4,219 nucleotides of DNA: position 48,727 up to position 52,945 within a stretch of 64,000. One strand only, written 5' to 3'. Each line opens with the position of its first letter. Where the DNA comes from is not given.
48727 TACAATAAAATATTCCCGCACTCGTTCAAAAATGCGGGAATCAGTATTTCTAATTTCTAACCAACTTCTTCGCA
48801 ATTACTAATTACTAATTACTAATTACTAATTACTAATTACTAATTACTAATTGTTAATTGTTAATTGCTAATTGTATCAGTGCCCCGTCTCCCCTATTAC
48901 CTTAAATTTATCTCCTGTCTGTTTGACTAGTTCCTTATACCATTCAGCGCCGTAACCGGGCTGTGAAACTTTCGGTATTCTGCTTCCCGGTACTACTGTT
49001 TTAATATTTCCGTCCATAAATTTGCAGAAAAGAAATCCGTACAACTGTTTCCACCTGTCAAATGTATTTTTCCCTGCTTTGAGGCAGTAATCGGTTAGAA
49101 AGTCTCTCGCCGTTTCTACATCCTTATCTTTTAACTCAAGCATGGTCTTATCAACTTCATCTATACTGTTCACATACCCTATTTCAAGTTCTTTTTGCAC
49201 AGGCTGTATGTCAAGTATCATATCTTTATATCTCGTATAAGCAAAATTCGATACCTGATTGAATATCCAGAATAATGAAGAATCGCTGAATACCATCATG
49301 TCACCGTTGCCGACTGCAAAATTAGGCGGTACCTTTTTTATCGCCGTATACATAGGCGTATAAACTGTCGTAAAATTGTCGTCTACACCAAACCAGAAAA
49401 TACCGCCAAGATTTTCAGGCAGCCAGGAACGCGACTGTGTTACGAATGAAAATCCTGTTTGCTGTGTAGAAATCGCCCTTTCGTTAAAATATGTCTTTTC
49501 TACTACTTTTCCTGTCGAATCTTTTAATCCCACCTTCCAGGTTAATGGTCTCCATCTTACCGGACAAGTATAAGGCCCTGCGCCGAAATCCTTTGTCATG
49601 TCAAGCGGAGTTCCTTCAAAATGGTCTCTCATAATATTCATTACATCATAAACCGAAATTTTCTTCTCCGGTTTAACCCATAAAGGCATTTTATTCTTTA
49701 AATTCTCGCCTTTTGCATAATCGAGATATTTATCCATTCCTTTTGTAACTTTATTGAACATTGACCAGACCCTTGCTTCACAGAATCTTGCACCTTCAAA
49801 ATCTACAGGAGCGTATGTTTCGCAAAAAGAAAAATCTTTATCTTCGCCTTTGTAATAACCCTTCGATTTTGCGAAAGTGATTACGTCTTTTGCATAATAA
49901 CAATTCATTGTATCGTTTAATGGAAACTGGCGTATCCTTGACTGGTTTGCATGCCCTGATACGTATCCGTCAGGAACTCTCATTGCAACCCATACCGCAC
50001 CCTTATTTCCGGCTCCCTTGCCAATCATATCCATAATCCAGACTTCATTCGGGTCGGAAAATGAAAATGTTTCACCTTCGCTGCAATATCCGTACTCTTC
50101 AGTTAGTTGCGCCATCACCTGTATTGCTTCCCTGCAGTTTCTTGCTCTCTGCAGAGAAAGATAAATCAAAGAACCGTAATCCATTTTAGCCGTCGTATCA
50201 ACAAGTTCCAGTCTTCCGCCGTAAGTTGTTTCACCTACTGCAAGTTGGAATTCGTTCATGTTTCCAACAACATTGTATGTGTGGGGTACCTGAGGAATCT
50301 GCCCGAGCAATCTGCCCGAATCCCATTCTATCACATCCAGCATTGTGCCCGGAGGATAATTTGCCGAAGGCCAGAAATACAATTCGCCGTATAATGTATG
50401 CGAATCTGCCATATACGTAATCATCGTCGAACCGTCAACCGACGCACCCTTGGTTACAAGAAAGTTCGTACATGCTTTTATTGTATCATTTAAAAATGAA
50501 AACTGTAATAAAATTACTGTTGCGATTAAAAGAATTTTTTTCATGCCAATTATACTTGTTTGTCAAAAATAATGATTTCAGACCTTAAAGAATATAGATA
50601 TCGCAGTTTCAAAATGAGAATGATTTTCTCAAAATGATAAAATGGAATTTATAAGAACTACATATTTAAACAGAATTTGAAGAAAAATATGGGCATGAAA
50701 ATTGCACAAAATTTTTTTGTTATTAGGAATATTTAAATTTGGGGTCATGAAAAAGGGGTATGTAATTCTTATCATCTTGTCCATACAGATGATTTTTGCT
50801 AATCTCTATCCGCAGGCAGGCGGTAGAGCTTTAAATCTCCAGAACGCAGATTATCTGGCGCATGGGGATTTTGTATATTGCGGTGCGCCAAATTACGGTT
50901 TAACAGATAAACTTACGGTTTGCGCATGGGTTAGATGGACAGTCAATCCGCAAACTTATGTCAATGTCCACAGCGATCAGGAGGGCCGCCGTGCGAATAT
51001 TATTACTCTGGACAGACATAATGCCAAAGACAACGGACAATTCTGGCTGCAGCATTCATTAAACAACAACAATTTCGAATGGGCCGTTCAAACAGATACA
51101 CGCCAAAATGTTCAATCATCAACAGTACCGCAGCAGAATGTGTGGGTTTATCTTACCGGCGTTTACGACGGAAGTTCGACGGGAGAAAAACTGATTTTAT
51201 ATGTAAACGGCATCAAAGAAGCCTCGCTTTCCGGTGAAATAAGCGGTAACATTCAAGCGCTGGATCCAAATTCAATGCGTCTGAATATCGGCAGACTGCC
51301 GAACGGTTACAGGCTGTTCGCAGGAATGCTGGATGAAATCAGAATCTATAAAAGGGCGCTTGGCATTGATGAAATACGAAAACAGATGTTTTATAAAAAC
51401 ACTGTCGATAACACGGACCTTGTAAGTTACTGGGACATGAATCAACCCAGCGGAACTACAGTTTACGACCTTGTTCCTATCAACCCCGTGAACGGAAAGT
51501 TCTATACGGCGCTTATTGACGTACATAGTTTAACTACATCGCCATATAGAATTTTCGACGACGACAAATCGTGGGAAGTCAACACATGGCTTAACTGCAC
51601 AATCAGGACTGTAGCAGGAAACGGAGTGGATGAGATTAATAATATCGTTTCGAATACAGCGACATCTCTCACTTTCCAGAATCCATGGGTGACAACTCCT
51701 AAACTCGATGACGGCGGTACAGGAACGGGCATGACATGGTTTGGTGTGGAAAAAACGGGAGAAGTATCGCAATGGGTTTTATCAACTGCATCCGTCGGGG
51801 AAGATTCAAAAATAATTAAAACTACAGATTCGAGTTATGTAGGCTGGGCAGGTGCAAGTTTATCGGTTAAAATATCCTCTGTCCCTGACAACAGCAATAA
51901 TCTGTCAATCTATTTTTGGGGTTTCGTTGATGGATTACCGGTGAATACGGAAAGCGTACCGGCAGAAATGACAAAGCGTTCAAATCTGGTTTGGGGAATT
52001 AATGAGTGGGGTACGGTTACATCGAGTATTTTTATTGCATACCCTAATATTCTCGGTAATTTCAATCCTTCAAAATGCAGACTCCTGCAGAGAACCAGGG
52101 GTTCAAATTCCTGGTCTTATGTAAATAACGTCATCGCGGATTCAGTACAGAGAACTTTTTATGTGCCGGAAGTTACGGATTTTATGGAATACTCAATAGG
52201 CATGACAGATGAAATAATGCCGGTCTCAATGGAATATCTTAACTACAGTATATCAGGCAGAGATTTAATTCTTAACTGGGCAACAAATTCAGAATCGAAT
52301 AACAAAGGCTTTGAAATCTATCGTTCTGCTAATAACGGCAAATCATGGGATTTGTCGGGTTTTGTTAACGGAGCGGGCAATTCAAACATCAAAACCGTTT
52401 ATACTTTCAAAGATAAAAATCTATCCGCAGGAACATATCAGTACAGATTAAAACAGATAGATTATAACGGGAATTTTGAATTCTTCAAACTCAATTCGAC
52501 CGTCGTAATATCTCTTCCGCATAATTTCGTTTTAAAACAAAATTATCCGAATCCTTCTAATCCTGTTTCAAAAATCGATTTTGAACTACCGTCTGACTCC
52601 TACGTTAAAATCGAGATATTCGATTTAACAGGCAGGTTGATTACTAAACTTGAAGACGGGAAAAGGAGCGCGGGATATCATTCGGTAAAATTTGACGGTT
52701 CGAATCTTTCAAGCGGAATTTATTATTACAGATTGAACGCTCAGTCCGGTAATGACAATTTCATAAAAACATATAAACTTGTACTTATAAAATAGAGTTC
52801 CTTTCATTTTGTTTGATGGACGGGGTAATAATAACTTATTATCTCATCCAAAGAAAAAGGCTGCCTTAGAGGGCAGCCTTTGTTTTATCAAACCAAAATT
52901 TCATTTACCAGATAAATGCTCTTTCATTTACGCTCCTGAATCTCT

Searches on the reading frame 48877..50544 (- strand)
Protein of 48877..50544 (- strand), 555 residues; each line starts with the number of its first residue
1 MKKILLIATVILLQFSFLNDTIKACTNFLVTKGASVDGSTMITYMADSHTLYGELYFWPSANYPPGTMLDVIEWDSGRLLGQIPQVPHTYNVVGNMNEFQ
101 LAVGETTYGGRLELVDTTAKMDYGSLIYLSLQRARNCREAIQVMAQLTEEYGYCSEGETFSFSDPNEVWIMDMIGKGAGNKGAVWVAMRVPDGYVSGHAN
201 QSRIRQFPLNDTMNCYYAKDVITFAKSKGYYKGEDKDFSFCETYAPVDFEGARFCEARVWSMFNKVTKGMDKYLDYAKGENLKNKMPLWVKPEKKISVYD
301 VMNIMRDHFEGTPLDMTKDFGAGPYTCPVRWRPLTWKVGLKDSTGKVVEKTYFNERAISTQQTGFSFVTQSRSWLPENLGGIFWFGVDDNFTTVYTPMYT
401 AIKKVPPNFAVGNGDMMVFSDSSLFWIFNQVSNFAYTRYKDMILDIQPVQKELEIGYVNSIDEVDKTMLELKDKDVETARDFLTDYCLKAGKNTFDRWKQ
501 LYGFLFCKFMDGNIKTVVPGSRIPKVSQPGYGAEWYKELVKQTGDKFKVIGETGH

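Call 51: search_protein_families(library=pfam, proteins=[window:48877-50544:-], max_evalue=0.00001)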
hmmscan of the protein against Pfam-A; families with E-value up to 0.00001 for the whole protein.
window:48877-50544:- (555 aa): 1 family
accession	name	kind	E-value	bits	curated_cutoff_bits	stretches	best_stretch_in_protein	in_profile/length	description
PF03577.20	Peptidase_C69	-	7.9e-85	285.7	23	1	59-451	59-401/402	Peptidase family C69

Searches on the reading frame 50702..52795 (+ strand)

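Call 51: search_protein_families(library=pfam, proteins=[window:50702-52795:+], max_evalue=0.00001)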
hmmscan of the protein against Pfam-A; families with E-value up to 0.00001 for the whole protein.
window:50702-52795:+ (697 aa): 3 families
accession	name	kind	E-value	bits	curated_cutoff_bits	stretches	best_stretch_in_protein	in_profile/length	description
PF13385.13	Laminin_G_3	-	4.8e-21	75.9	27.6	1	66-225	15-150/151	Concanavalin A-like lectin/glucanases superfamily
PF18962.6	Por_Secre_tail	-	6.7e-10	39.6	27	1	615-683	2-67/75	Secretion system C-terminal sorting domain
PF13860.13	FlgD_ig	-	2.8e-07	30.9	27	1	624-683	13-78/79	FlgD Ig-like domain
